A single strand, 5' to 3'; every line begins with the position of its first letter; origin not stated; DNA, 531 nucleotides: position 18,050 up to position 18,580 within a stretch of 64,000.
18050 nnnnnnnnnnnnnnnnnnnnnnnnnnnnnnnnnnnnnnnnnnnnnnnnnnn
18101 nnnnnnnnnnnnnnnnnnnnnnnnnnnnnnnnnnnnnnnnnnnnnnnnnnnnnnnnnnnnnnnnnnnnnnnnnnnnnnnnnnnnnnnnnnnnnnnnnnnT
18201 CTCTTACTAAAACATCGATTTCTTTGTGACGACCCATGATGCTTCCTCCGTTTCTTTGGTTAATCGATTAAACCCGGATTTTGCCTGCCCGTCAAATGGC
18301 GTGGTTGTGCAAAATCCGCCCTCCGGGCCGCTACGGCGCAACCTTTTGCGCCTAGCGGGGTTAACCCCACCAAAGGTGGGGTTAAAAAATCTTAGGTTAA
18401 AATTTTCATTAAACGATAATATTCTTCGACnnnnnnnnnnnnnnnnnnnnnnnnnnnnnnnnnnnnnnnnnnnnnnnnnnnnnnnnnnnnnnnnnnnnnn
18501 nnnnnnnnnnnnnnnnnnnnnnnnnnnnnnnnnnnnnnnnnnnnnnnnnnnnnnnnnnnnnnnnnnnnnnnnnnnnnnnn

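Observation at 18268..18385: Two-copy multi-hairpin intergenic element with compensatory stem changes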

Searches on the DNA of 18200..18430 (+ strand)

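Call 10: search_rna_families(source=window, start=18200, end=18430, threshold=evalue, max_evalue=10, show_alignments=3)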
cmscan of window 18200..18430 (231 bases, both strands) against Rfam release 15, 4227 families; matches with E-value up to 10: 9.
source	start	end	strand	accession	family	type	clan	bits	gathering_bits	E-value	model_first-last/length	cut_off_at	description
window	18354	18420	-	RF03100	RAGATH-27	Gene; sRNA;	-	22.1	76.1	0.54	1-86/86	no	RAGATH-27 RNA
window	18363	18413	-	RF02732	JA04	Gene; sRNA;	-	16.7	81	5.4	16-64/81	no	Aggregatibacter sRNA JA04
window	18331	18427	+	RF00183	G-CSF_SLDE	Cis-reg;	-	16.6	45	0.6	1-96/96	no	G-CSF factor stem-loop destabilising element (SLDE)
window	18395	18425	+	RF02389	sau-31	Gene; sRNA;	-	15.7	50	8.4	1-66/66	no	Staphylococcus sRNA sau-31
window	18348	18386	-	RF01343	CRISPR-DR33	Gene; CRISPR;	-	14.9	39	1.8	1-37/37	no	CRISPR RNA direct repeat element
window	18360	18389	-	RF01328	CRISPR-DR17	Gene; CRISPR;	CL00014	13.7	42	9.3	1-25/25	no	CRISPR RNA direct repeat element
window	18252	18311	-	RF01933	bxd_5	Gene; lncRNA;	-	12.5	50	0.88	1-57/57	no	Bithoraxoid conserved region 5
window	18401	18429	+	RF01642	ceN54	Gene; snRNA; snoRNA; CD-box;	-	12.5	60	4.6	36-66/68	no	Caenorhabditis snoRNA ceN54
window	18346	18374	+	RF02803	PyrR205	Gene; snRNA; snoRNA; HACA-box;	-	11.4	35.6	6.1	1-61/61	no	Pyrobaculum sRNA 205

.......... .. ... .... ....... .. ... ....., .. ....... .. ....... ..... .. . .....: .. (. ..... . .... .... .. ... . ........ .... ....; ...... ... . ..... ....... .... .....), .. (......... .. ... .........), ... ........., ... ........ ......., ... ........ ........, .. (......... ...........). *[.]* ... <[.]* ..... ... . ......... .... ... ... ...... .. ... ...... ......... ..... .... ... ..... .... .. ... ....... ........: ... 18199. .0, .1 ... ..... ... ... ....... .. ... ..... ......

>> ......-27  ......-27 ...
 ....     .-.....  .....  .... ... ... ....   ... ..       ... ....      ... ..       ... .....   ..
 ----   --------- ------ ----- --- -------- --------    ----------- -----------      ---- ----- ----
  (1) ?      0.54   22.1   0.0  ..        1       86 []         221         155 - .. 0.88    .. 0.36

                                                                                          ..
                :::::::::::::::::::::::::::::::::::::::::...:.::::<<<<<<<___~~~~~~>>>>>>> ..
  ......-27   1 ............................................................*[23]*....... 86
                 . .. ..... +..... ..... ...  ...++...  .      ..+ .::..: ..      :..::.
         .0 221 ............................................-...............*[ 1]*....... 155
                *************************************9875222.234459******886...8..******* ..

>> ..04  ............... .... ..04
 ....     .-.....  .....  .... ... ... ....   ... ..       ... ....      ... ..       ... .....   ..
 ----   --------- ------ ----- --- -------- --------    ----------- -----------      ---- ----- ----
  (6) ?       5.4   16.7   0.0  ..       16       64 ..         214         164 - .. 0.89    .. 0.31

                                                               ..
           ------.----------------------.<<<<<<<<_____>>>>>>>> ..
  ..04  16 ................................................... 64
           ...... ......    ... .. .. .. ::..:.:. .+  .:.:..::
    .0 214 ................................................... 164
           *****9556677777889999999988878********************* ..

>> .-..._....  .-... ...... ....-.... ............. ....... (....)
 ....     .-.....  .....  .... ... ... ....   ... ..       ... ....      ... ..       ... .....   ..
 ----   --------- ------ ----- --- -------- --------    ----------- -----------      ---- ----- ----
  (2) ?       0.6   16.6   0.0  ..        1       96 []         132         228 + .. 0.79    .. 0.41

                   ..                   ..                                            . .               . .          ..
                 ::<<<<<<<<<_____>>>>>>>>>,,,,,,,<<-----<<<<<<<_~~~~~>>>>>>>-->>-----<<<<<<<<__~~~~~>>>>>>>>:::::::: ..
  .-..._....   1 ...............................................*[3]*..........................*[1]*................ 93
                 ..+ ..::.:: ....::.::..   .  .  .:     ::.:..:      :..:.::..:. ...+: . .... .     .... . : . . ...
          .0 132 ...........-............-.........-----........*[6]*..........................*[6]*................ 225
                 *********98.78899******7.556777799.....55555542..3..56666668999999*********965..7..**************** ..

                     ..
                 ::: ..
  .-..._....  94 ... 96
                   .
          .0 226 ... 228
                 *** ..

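Call 26: build_rna_model(alignment_id=A1, structure=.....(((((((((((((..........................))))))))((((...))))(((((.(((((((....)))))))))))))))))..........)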
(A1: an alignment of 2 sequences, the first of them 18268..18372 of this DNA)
Model R1 built from alignment A1 (2 sequences, 107 columns); structure: as given.
model positions 107; base pairs 29; branch points 2; effective number of sequences 0.96; information 0.589 bits per position. Calibrated on 0.2 Mb of random sequence (short: E-values are rough).
structure used (alignment columns):
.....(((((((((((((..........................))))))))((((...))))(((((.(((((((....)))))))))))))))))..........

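Call 27: search_with_rna_model(model_id=R1, source=window, filters=off, max_evalue=10, show_alignments=4)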
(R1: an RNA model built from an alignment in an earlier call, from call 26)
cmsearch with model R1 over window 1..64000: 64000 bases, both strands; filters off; matches with E-value up to 10: 26.
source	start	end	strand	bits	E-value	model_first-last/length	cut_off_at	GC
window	18266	18372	+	127.9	2.6e-36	1-107/107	no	0.6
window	29865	29962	-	114.4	3e-32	1-107/107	no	0.6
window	61821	61938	-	18.7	0.0016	1-107/107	no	0.49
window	29920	29952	+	16.4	0.0076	11-52/107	no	0.45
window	18261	18367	-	16.3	0.0084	1-107/107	no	0.58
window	29777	29884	+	15.1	0.019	1-107/107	no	0.35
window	29885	29902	+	11.4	0.25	70-87/107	no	0.72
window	61793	61877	+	10.5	0.48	1-107/107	no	0.64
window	16807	16868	+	9.7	0.78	1-107/107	no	0.55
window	54962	55036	-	9.5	0.93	1-107/107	no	0.47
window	29595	29684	+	9.1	1.2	1-107/107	no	0.44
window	8836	8958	+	8.5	1.8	1-107/107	no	0.49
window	53560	53590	-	8.5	1.9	1-107/107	no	0.52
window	20479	20548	+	7.9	2.7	1-107/107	no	0.54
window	16855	16911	-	7.7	3.2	1-107/107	no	0.47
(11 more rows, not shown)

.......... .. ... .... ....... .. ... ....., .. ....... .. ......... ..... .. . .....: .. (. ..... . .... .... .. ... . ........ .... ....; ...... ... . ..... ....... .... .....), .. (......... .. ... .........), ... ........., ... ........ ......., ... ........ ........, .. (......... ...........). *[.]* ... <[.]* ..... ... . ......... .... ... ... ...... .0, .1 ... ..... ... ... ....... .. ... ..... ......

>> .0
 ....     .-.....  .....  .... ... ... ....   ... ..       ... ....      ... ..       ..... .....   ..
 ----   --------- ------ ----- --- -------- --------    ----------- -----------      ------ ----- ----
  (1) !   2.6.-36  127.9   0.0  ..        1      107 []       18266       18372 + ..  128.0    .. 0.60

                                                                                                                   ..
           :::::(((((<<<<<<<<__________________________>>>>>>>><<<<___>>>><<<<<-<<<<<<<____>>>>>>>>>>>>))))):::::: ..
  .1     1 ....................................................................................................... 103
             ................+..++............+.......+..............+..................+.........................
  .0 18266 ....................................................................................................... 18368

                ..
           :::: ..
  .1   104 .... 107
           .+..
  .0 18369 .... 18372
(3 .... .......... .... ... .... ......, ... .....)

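Call 31: search_with_rna_model(model_id=R1, sources=[L010, L011, L012, L013, L014, L015, L016, L017, L018, L019, L020, L021, L022, L023, L024, L025, L026, L027, L028, L029, L030, L031, L032, L033, L034, L035, L036, L037, L038, L039, L040, L041, L042, L043, L044, L045, L046, L047, L048, L049, L050, L051, L052, L053, L054, L055, L056, L057, L058, L059, L060, L061, L062, L063, L064, L065, L066, L067, L068, L069, L070, L071, L072, L073, L074, L075, L076, L077, L078, L079, L080, L081, L082, L083, L084, L085, L086, L087, L088, L089], max_evalue=1, show_alignments=5)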
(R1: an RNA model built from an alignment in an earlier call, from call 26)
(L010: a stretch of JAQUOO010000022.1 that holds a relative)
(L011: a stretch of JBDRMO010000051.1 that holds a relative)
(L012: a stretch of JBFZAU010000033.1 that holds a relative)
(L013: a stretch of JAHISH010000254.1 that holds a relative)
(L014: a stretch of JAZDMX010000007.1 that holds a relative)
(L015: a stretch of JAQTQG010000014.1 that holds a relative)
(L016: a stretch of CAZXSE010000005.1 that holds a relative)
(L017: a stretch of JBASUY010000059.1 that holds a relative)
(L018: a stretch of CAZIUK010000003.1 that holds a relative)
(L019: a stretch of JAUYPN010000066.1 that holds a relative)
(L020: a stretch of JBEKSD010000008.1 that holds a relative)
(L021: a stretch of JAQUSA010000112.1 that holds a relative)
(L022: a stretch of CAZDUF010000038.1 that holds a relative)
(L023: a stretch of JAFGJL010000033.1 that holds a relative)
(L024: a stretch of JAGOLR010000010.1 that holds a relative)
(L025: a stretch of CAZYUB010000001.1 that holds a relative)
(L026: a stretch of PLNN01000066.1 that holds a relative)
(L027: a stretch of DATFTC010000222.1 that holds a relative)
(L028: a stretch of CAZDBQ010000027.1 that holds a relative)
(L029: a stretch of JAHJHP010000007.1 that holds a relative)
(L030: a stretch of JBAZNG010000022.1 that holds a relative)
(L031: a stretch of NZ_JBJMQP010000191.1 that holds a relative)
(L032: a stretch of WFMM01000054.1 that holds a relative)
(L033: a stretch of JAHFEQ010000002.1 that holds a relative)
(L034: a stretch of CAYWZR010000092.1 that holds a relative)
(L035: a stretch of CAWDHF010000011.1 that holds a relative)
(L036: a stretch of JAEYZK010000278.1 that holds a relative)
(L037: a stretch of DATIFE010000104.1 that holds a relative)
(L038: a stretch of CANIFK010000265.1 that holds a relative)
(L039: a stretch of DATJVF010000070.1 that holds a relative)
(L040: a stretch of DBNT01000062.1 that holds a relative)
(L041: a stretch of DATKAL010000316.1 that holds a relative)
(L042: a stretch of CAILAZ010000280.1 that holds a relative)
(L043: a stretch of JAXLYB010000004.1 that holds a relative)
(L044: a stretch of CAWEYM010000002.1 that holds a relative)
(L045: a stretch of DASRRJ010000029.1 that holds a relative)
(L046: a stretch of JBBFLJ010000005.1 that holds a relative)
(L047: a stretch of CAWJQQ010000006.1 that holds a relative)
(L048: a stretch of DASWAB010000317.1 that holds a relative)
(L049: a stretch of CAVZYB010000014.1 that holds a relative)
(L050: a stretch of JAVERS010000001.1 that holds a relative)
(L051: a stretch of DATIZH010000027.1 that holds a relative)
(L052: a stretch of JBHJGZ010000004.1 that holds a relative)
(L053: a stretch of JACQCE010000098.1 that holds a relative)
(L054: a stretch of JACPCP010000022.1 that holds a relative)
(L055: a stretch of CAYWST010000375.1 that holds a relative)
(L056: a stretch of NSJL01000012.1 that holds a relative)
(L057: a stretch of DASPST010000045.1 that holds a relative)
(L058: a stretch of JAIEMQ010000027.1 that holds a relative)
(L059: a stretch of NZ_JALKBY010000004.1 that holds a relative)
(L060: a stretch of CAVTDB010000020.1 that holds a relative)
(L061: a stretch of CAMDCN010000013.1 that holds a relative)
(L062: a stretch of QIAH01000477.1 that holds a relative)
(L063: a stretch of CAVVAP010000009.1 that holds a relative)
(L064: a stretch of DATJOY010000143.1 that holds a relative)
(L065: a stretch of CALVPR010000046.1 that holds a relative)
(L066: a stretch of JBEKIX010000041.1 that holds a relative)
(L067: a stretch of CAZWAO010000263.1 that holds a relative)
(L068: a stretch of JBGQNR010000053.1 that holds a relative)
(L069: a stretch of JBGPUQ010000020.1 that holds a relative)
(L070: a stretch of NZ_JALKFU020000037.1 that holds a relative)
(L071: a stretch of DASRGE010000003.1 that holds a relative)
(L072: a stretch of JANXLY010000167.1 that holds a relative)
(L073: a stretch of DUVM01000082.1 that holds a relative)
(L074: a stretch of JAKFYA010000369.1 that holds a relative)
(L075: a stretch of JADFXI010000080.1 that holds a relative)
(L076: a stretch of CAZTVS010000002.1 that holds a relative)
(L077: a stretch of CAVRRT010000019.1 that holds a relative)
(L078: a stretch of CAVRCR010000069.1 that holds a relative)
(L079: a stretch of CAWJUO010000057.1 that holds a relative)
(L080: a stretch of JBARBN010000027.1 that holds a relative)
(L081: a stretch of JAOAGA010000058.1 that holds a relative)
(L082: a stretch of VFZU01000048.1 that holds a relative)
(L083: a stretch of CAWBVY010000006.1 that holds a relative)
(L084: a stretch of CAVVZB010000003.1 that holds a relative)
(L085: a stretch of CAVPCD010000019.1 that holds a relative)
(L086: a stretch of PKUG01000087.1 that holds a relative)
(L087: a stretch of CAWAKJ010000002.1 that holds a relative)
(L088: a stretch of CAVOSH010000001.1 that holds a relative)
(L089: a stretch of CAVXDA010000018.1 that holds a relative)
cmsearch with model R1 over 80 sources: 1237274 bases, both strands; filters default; matches with E-value up to 1: 2.
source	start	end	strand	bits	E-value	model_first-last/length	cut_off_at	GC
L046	6181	6267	+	15.5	0.28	1-107/107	no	0.68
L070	1383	1478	+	14.8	0.45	1-107/107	no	0.67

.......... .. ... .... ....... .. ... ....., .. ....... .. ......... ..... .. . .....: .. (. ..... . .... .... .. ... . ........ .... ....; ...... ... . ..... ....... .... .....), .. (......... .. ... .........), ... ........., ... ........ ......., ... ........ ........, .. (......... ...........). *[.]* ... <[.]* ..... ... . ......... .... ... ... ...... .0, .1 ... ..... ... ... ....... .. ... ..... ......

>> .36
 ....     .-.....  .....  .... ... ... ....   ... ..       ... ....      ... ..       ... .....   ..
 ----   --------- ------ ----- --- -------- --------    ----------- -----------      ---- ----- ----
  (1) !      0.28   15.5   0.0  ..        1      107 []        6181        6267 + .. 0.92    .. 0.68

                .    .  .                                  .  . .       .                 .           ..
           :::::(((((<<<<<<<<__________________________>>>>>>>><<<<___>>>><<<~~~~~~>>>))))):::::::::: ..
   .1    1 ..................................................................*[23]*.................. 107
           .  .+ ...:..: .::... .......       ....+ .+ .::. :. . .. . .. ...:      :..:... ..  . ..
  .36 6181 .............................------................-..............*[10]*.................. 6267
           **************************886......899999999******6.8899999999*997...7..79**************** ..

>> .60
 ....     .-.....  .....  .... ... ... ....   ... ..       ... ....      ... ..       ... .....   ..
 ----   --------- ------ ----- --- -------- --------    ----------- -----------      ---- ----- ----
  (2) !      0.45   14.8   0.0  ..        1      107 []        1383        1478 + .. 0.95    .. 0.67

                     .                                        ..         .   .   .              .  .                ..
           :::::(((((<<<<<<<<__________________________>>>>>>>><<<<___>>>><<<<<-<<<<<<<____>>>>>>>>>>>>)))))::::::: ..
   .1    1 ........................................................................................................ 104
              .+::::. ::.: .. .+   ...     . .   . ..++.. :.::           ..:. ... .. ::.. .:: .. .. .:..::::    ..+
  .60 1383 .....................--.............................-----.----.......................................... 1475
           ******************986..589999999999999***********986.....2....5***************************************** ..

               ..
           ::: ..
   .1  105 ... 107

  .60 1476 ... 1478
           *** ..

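Call 48: search_with_rna_model(model_id=R1, sources=[L001, L002, L003, L004, L090, L091, L092, L093, L094, L095, L096, L097, L098, L099], max_evalue=1)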
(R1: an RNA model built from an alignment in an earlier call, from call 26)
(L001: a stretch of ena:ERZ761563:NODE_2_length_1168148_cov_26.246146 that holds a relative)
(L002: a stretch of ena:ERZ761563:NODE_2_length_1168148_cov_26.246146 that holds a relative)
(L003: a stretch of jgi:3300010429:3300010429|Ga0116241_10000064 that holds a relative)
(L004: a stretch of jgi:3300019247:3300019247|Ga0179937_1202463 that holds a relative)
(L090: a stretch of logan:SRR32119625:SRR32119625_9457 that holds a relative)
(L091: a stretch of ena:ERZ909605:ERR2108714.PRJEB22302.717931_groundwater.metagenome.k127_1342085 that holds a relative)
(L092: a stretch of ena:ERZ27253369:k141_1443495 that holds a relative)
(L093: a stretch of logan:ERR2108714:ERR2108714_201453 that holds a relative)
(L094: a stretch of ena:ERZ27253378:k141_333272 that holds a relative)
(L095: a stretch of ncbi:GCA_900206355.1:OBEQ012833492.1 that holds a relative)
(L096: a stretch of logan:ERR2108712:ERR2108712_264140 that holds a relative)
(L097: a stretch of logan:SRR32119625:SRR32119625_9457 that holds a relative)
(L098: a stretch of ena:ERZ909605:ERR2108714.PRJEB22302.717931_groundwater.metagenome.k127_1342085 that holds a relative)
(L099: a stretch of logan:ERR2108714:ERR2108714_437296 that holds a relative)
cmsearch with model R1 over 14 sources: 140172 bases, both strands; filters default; matches with E-value up to 1: 8.
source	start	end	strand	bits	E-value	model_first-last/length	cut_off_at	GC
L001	2866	2972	-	128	5.6e-36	1-107/107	no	0.6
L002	2786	2883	+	114.5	6.3e-32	1-107/107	no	0.6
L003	2786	2883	+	114.5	6.3e-32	1-107/107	no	0.6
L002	2796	2828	-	16.5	0.017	11-52/107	no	0.45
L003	2796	2828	-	16.5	0.017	11-52/107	no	0.45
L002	2864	2971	-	15.1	0.042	1-107/107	no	0.35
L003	2864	2971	-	15.1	0.042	1-107/107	no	0.35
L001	2850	2885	+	13.9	0.099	1-107/107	no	0.5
